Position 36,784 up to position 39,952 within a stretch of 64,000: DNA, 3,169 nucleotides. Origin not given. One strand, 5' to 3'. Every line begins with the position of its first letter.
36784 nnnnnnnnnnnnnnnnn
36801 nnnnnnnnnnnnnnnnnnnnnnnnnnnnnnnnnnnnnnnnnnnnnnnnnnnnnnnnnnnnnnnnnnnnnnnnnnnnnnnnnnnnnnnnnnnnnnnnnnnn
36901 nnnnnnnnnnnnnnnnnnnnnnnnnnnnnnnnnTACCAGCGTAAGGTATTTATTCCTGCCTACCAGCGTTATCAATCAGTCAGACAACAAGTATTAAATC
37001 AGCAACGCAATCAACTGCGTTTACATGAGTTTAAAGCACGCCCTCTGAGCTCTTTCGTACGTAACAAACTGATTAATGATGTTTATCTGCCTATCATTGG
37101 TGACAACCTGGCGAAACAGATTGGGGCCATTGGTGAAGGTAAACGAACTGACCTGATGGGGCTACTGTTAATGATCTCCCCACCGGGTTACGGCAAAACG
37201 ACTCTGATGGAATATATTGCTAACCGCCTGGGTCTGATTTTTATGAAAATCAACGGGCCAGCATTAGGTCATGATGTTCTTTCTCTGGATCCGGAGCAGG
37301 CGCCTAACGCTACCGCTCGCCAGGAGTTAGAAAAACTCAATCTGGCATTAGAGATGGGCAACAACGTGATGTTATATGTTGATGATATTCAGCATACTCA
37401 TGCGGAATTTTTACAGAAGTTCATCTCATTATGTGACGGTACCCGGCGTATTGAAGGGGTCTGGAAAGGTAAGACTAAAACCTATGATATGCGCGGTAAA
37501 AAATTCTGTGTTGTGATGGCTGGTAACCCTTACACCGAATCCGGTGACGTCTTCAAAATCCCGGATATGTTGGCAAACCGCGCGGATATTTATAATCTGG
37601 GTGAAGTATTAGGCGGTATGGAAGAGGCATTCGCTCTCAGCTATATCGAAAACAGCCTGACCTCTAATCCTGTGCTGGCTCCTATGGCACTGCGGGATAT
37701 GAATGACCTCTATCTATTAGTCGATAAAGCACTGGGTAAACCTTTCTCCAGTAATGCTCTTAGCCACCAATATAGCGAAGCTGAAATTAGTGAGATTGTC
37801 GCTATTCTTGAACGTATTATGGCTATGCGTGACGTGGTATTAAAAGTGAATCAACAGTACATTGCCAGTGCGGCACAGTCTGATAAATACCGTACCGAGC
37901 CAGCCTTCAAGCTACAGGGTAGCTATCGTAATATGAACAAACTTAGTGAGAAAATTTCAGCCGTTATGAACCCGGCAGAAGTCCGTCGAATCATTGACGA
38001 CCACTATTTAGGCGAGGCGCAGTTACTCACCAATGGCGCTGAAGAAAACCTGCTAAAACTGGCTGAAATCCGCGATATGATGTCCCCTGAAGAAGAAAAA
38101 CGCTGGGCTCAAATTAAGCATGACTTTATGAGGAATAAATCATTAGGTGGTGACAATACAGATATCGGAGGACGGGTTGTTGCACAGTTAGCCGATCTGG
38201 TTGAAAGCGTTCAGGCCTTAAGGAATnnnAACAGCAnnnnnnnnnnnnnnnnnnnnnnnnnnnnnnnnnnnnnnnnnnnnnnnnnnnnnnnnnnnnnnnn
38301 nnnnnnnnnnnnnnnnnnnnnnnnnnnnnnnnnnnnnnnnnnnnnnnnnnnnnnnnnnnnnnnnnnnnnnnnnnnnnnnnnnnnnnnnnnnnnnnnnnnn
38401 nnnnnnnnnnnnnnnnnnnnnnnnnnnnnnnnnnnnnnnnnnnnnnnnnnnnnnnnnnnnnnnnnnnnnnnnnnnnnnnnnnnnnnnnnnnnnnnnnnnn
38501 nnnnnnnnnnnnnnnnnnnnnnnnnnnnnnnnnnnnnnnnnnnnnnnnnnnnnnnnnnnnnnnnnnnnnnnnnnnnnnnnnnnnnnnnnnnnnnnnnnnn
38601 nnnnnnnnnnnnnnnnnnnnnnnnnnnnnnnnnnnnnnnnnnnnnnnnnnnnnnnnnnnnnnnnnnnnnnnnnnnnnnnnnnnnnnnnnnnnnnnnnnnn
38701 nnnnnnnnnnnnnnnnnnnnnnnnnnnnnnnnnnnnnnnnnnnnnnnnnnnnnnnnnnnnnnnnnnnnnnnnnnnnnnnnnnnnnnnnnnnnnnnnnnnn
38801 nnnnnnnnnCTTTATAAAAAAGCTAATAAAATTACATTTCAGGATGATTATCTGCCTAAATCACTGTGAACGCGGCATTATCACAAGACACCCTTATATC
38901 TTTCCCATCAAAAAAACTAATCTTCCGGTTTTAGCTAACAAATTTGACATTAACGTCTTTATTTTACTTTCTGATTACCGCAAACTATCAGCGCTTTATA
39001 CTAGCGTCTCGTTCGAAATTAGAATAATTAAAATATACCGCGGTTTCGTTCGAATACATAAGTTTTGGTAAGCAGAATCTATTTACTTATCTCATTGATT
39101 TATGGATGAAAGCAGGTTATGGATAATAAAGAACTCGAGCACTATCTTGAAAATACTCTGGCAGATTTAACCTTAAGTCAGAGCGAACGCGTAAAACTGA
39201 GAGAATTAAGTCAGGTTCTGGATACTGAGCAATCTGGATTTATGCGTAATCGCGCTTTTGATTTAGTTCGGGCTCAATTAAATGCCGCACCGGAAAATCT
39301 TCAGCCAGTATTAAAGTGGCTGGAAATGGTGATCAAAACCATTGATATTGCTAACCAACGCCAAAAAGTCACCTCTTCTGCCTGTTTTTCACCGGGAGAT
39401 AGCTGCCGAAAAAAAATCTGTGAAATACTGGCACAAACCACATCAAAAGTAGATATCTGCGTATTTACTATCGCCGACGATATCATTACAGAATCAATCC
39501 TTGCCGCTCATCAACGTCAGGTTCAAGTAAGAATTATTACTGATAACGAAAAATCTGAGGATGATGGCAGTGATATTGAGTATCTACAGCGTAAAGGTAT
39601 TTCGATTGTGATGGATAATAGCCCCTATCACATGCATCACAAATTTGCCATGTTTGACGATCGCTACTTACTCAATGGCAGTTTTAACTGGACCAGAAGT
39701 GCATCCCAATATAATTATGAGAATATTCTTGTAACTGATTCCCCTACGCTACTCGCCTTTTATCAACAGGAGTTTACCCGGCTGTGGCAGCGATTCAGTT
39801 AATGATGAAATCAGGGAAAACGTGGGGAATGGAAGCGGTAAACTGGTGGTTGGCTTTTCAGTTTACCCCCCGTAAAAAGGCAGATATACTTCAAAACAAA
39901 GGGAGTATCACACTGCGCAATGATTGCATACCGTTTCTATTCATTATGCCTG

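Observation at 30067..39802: NfeD-flotillin pair linked to a giant AAA+ (MoxR/AAA_5-type) protein, a translationally coupled rhomboid protease and an HKD nuclease/PLD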

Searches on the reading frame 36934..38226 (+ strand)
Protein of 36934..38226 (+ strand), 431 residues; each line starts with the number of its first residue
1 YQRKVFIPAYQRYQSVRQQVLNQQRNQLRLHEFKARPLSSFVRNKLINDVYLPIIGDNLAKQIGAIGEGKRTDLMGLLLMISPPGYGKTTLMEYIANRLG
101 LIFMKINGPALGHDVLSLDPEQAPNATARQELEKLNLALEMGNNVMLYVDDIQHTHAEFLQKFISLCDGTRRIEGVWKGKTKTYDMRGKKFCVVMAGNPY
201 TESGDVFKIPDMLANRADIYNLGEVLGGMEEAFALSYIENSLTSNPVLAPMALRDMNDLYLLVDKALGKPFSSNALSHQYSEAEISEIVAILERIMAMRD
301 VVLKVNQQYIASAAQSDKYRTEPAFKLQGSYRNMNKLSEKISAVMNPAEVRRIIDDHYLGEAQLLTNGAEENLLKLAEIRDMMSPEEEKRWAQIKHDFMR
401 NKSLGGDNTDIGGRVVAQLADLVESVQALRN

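Call 57: predict_structure(alignment_id=A3)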
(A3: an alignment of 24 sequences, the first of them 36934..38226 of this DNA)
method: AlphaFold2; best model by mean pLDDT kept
length: 431 residues; sequences in the alignment: 24
mean_pLDDT: 75.9   pTM: 0.69
mean pLDDT of the five models: 75.9, 73.0, 72.1, 66.9, 65.9
residues with pLDDT >= 90: 83; 70-90: 210; 50-70: 103; < 50: 35
segments of 3 or more residues with pLDDT < 50: 1-6, 67-72, 211-228
pLDDT, mean of each block of 10 residues (from residue 1): 44 72 78 74 62 65 54 55 61 82 89 87 91 92 86 81 70 86 84 75 58 42 46 71 85 84 90 87 92 91 81 71 81 83 91 90 75 90 93 89 60 60 65 49
secondary structure, 60 per line:
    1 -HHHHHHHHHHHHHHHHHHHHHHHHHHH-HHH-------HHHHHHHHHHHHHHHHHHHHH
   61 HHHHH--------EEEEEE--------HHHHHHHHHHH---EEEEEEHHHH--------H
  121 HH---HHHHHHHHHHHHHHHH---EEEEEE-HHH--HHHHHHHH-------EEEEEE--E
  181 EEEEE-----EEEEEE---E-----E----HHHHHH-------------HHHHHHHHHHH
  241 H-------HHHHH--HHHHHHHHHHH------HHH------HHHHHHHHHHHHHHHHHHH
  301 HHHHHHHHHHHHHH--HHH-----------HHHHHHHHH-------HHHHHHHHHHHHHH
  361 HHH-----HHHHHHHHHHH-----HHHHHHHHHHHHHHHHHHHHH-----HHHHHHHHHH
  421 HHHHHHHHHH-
elements in order: H2-28 H40-65 E74-79 H88-98 E102-107 H108-111 H126-141 E145-150 H157-164 E172-177 E180-185 E191-196 H211-216 H230-241 H249-253 H256-266 H282-314 H331-339 H347-363 H369-379 H385-405 H411-430

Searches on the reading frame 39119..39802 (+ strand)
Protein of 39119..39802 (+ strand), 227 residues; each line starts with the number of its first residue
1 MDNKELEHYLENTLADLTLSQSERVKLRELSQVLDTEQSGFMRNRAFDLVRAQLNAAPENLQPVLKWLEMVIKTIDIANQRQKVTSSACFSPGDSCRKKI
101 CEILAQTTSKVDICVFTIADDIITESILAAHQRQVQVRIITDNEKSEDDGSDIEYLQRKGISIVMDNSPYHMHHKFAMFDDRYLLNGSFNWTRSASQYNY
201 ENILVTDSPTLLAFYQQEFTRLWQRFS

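Call 4: search_protein_families(library=pfam, proteins=[window:39119-39802:+], max_evalue=0.01)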
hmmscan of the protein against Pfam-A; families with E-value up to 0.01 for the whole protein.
window:39119-39802:+ (227 aa): 2 families
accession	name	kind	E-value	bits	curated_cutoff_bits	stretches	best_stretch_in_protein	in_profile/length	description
PF13091.12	PLDc_2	-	1.2e-29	103.3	27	1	100-223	1-132/132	PLD-like domain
PF00614.28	PLDc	-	0.00056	20.3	21.9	1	172-193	5-26/28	Phospholipase D Active site motif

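Call 5: search_protein_families(library=ncbifam, proteins=[window:39119-39802:+], max_evalue=0.01)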
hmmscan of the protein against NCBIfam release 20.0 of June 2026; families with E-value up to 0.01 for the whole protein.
window:39119-39802:+ (227 aa): 6 families
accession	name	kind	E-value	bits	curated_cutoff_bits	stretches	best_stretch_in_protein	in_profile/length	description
NF010492.0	PRK13912.1-3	equivalog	2.9e-14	53.1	297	1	100-222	39-171/178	nuclease NucT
NF010490.0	PRK13912.1-1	equivalog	7.4e-14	52.1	211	1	94-212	29-145/159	nuclease NucT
NF010491.0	PRK13912.1-2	equivalog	2.8e-09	37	225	1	105-209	46-160/180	nuclease NucT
NF010493.0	PRK13912.1-4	equivalog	3.6e-09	36.8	351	1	106-208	38-150/171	nuclease NucT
NF038319.1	DISARM_DrmC_I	equivalog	9.7e-07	28.5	133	1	39-221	33-233/236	DISARM system phospholipase D-like protein DrmC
NF041068.1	DpdK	equivalog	1.4e-05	24.8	100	1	127-223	71-167/167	phospholipase D-like domain-containing protein DpdK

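Call 7: search_protein_families(library=padloc, proteins=[window:39119-39802:+], max_evalue=0.1)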
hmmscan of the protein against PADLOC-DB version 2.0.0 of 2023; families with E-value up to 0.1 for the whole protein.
window:39119-39802:+ (227 aa): 14 families
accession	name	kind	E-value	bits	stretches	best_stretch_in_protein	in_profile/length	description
PDLC02614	DrmC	-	2.3e-11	41.7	1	95-207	21-137/153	DrmC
PDLC03924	MkoC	-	1.7e-10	37.7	1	100-210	997-1120/1136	-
PDLC03922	MkoB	-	1.9e-09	35.4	1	47-196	262-421/610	-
PDLC02901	DpdK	-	2.5e-05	22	1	130-224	77-170/173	DpdK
PDLC02606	DrmC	-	6.5e-05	20.8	1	96-204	35-156/182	DrmC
PDLC02609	DrmC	-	0.00027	19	1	129-213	132-223/241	DrmC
PDLC02605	DrmC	-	0.00027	18.6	1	114-149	137-170/270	DrmC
PDLC02588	DrmC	-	0.00059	17.5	1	171-206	192-228/256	DrmC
PDLC02707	PbeA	-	0.0011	15.6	1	167-224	132-198/672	PbeA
PDLC02585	DrmC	-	0.0019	15.8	1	98-201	108-223/253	DrmC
PDLC02597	DrmC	-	0.0029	15.5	1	109-214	110-226/242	DrmC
PDLC02598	DrmC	-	0.0034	15.6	1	173-211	4-42/61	DrmC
PDLC02704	PbeA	-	0.0045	13.5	1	171-224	133-196/682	PbeA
PDLC02193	PLD_Helicase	-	0.0095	12.1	1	182-224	134-176/905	-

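Call 61: search_solved_structures(query=window:39119-39802:+, max_evalue=0.01)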
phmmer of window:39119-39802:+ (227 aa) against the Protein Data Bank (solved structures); distinct sequences matched with E-value up to 0.01: 8.
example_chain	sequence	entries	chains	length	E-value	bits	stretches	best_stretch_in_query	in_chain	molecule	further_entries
9lkx_K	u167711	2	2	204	9.2e-28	100.7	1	92-226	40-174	Mitochondrial cardiolipin hydrolase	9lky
4ggj_A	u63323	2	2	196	2.1e-24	89.7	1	93-226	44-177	Mitochondrial cardiolipin hydrolase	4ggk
4gel_A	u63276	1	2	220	7.4e-15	58.5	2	82-180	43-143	Mitochondrial cardiolipin hydrolase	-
4h4a_A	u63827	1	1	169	1.6e-14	57.5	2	99-180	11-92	Mitochondrial cardiolipin hydrolase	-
4gen_A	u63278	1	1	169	2e-14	57.2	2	99-180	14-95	Mitochondrial cardiolipin hydrolase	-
4gem_A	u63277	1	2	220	5e-14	55.8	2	82-180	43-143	Mitochondrial cardiolipin hydrolase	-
1byr_A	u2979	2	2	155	9.6e-09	38.6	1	89-223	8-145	PROTEIN (ENDONUCLEASE)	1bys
6ehi_A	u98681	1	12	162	7.6e-08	35.6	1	106-212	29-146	Nuclease NucT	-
